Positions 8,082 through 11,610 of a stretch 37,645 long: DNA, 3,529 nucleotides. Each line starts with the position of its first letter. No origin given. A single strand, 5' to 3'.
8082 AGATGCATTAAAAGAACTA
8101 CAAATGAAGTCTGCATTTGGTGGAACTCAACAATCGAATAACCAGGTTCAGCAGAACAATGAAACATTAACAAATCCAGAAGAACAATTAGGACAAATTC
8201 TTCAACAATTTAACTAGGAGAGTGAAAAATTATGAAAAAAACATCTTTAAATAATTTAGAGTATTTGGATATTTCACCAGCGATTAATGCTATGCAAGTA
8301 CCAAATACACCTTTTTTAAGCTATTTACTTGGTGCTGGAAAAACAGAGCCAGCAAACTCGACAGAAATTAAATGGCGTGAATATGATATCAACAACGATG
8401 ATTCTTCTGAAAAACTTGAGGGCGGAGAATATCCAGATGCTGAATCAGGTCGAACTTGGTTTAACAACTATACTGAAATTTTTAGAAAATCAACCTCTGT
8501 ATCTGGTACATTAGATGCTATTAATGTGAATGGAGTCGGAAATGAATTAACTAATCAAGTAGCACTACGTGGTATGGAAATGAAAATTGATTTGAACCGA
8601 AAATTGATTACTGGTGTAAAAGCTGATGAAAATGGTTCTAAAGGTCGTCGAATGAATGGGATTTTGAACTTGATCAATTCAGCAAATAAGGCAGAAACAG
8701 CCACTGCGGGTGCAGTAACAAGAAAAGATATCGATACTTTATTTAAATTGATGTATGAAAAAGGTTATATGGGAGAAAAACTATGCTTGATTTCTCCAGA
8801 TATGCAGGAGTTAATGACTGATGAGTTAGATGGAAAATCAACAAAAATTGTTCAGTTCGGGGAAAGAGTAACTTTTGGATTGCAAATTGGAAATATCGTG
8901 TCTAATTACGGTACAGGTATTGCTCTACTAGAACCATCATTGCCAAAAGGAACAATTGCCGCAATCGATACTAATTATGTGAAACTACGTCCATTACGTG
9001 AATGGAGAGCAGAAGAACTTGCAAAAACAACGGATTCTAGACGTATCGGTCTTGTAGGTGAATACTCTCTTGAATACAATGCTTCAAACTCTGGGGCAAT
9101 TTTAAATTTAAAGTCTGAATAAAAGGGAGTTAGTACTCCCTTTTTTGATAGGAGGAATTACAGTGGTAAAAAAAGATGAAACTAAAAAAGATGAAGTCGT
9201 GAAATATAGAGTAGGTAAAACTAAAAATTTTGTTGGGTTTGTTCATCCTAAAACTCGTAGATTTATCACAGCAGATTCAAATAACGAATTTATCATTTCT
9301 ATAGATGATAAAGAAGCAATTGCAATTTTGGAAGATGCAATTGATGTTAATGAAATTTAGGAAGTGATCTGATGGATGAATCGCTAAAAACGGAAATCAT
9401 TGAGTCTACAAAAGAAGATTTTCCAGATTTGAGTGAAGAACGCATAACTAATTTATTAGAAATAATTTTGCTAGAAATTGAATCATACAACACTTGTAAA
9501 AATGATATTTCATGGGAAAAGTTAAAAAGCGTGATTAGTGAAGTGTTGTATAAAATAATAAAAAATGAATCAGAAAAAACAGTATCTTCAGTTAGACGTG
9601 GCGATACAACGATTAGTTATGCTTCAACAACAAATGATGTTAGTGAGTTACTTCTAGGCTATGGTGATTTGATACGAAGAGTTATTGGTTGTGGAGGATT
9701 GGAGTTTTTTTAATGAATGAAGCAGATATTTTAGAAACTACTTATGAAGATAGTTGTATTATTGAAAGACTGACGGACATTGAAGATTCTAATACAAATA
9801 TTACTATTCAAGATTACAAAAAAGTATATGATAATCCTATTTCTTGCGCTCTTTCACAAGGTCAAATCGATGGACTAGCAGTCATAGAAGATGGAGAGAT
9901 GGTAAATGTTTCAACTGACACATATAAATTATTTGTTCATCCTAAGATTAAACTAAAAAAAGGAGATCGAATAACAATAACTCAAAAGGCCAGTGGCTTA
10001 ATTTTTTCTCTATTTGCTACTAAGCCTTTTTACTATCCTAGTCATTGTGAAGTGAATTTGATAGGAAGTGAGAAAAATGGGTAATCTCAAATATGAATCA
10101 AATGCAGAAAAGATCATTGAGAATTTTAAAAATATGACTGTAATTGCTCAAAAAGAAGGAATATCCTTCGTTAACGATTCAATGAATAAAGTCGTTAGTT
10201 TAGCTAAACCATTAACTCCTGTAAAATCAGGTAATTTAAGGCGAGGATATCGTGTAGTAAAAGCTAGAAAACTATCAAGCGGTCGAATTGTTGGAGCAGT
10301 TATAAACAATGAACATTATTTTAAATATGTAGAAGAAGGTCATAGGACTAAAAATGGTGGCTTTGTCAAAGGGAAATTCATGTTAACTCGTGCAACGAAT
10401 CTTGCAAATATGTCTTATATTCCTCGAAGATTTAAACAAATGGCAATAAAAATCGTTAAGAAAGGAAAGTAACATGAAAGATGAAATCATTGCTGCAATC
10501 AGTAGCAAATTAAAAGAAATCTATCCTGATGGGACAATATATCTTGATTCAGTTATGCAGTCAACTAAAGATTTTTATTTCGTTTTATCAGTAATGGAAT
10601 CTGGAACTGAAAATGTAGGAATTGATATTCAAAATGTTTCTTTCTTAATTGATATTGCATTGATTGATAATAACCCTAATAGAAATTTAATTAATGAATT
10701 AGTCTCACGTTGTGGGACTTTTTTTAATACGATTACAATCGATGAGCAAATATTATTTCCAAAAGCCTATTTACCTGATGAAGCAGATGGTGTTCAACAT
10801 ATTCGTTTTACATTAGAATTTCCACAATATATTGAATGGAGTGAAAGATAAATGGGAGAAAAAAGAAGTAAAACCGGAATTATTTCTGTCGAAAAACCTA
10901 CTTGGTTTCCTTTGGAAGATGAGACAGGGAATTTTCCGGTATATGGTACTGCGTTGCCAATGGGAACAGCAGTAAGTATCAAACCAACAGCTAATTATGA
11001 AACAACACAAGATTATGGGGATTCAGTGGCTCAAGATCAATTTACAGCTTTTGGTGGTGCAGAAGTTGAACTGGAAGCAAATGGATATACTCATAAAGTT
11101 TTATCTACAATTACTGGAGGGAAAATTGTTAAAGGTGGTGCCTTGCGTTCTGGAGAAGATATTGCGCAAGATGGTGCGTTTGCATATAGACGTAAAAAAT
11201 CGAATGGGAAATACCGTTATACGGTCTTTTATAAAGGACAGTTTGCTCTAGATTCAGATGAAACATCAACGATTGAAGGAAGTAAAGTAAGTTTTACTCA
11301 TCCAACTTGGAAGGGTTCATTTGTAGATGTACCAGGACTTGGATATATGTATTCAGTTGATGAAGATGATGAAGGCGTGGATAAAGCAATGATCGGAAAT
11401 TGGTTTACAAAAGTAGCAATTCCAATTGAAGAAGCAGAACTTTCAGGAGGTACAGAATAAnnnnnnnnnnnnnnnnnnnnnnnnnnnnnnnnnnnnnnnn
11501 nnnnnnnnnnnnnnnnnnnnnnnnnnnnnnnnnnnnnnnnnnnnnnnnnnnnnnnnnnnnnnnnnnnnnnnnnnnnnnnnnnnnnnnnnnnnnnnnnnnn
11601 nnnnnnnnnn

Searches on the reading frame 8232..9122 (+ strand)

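Call 52: search_protein_families(library=phrogs, proteins=[window:8232-9122:+], max_evalue=0.00001)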
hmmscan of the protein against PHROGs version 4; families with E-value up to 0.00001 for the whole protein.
window:8232-9122:+ (296 aa): 1 family
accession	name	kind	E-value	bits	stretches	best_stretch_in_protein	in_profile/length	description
phrog_1328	-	head and packaging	6.1e-112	376.7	1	2-293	8-305/583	major head protein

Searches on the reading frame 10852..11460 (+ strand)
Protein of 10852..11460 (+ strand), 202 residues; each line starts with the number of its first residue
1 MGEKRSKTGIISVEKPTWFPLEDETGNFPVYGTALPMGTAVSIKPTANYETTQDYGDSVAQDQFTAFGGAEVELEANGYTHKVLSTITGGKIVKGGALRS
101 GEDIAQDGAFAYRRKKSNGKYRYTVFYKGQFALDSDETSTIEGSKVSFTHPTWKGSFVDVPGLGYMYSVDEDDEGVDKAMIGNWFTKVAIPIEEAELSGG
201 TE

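Call 52: search_protein_families(library=phrogs, proteins=[window:10852-11460:+], max_evalue=0.00001)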
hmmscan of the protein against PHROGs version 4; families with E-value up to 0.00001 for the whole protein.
window:10852-11460:+ (202 aa): 1 family
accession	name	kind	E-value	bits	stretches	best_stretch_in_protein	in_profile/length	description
phrog_88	-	tail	3.5e-41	142.5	1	7-200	21-216/291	major tail protein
